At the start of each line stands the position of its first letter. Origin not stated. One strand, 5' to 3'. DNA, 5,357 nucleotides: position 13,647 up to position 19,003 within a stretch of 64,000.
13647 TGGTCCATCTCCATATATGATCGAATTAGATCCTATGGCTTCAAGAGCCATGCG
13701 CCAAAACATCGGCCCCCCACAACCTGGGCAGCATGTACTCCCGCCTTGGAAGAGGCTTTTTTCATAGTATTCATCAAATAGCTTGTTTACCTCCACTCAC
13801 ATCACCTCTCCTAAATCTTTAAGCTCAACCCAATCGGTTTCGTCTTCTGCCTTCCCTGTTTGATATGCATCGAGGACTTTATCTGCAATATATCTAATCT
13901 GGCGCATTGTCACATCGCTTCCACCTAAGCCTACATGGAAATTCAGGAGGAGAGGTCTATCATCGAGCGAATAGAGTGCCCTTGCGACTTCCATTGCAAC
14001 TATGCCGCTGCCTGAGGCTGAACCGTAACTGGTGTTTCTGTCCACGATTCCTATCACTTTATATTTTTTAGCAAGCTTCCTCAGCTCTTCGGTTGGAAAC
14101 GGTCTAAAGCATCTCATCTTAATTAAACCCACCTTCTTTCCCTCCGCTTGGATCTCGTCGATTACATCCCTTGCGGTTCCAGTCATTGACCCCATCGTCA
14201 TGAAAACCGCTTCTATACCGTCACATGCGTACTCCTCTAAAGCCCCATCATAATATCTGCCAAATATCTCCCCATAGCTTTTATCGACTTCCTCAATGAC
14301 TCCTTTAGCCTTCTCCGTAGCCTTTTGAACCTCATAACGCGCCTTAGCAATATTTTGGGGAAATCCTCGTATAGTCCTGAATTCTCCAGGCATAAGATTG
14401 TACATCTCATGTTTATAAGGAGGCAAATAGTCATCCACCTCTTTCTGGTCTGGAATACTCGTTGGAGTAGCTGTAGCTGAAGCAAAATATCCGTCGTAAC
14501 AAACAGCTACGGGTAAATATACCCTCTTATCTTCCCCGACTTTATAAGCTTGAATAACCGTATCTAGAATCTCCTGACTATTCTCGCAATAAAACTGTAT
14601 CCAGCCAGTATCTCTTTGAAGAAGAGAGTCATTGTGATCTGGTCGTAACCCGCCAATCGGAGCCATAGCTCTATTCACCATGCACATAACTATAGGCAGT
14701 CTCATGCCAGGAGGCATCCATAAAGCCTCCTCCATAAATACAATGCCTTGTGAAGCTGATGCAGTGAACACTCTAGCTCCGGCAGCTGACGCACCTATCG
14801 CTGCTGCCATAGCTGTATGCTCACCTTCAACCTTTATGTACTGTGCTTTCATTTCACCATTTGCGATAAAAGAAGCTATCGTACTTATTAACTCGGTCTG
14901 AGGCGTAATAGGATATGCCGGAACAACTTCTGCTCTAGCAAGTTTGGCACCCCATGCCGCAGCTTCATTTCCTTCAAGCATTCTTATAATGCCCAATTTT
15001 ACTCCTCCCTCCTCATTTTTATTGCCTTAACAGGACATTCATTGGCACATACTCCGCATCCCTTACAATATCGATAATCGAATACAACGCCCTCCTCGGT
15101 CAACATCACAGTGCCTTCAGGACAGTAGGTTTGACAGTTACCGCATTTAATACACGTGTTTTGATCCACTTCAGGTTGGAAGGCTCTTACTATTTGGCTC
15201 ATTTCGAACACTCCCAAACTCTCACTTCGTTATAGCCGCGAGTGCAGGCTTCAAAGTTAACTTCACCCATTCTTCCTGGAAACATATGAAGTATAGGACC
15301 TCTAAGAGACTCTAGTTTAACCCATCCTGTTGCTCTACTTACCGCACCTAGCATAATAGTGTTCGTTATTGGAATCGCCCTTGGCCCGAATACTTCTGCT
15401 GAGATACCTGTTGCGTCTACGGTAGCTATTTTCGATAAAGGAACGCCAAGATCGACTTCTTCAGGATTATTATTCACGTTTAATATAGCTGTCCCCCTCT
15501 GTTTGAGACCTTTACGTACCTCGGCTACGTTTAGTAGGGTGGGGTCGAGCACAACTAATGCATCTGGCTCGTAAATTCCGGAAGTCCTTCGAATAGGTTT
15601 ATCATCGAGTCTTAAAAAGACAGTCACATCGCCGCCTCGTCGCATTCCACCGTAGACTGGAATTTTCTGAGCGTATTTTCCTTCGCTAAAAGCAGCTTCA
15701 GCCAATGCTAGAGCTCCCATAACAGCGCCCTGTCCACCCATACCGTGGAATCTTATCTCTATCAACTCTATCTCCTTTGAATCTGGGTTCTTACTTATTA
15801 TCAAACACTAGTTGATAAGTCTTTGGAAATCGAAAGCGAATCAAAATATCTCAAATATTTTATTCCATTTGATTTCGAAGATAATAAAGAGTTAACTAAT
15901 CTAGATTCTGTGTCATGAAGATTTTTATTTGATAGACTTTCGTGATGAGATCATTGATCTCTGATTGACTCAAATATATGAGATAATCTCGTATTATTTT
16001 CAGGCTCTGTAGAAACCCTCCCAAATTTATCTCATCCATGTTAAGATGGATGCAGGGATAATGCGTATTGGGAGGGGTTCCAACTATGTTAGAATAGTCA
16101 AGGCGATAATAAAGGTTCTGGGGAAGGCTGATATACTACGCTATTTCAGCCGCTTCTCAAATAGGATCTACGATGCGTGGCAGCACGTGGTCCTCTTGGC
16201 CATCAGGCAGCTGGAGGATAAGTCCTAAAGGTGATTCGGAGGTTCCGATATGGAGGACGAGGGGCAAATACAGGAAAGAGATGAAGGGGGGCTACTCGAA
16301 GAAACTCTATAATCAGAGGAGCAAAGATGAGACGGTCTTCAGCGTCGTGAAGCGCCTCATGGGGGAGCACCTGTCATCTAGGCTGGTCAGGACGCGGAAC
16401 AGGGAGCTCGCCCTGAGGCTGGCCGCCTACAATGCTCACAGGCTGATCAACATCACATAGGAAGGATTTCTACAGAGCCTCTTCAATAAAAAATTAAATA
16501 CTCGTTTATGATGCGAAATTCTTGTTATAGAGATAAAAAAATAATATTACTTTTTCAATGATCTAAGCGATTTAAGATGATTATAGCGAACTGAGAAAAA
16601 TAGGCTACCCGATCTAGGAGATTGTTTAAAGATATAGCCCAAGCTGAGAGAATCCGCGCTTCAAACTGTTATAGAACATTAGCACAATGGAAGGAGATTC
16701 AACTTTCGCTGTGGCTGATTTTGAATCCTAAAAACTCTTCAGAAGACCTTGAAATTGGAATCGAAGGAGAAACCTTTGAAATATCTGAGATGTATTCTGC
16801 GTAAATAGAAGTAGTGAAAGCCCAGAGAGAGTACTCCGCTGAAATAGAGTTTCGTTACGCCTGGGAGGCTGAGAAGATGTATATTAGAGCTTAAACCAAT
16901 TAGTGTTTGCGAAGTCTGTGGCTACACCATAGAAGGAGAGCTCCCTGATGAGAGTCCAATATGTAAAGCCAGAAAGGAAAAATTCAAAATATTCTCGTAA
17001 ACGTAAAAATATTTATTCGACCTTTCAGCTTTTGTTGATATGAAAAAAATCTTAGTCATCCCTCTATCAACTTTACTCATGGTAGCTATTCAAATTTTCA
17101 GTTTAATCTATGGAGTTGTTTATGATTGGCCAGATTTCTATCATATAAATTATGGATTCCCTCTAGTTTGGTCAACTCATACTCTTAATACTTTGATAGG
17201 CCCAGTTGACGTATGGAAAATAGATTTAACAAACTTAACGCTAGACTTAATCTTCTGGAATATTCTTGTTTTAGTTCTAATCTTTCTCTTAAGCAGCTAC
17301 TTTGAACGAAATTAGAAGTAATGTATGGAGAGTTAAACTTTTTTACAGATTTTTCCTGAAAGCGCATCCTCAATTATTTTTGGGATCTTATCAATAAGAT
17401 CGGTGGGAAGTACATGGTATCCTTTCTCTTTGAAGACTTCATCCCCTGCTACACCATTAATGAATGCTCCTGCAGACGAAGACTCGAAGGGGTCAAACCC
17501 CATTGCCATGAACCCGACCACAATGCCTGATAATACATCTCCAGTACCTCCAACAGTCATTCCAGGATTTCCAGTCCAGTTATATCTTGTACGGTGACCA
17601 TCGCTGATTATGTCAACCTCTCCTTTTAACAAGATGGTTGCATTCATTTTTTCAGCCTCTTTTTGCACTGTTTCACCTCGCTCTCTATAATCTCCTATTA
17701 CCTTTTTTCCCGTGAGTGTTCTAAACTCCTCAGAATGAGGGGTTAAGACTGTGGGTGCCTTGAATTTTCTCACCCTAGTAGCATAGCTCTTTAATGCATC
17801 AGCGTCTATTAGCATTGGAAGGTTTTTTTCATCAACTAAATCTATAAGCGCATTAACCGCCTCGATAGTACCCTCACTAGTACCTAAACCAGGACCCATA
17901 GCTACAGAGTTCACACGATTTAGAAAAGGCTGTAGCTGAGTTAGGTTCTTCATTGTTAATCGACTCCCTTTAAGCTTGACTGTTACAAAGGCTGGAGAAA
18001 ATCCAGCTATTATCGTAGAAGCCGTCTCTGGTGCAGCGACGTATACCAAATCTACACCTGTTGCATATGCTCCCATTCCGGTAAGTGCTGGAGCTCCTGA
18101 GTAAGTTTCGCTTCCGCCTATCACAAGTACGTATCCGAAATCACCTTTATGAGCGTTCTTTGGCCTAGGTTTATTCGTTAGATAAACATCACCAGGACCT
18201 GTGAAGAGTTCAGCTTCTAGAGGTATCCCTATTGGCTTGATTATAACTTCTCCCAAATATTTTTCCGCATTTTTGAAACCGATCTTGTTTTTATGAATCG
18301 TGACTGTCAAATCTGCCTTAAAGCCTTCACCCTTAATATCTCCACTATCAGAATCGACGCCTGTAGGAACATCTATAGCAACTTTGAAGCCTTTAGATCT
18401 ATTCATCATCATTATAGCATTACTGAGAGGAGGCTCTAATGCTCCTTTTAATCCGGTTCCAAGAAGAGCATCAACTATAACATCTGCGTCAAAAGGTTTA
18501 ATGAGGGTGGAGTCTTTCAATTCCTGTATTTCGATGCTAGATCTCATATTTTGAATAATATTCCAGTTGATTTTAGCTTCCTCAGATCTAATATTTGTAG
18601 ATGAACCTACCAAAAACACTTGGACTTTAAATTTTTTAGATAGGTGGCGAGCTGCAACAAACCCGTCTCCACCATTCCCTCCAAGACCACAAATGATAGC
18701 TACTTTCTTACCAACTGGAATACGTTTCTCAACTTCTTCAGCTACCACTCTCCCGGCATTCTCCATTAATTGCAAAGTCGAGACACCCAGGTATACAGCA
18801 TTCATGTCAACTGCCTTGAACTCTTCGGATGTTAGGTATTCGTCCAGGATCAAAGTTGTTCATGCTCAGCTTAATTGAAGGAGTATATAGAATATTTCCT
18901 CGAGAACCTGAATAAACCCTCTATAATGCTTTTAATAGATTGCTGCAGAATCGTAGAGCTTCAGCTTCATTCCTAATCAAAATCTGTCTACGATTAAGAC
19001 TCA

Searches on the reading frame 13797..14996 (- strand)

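Call 75: search_protein_families(library=pfam, proteins=[window:13797-14996:-], max_evalue=0.001)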
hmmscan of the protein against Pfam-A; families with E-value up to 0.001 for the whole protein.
window:13797-14996:- (399 aa): 3 families
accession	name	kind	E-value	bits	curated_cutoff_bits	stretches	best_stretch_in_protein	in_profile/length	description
PF01855.24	POR_N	-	1.2e-57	195.7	27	1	16-238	2-230/231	Pyruvate flavodoxin/ferredoxin oxidoreductase, thiamine diP-bdg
PF17147.9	PFOR_II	-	6.8e-28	97.5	27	1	262-367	2-102/102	Pyruvate:ferredoxin oxidoreductase core domain II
PF02780.25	Transketolase_C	-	1.9e-08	34.7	25.9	1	258-345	7-93/124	Transketolase, C-terminal domain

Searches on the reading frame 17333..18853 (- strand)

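Call 75: search_protein_families(library=pfam, proteins=[window:17333-18853:-], max_evalue=0.001)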
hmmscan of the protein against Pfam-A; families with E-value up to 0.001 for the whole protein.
window:17333-18853:- (506 aa): 4 families
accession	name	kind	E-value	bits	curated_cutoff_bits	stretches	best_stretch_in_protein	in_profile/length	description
PF01256.23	Carb_kinase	-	2.5e-57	194.6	27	1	242-492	1-242/242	NAD(P)H-hydrate dehydratase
PF03853.21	YjeF_N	-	1.1e-42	146.3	24.9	1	28-191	3-168/169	YjeF-related protein N-terminus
PF02110.20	HK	-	1e-08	35.3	27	1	394-494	142-245/247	Hydroxyethylthiazole kinase family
PF08543.17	Phos_pyr_kin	-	0.00092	19.1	27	0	348-468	103-231/246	Phosphomethylpyrimidine kinase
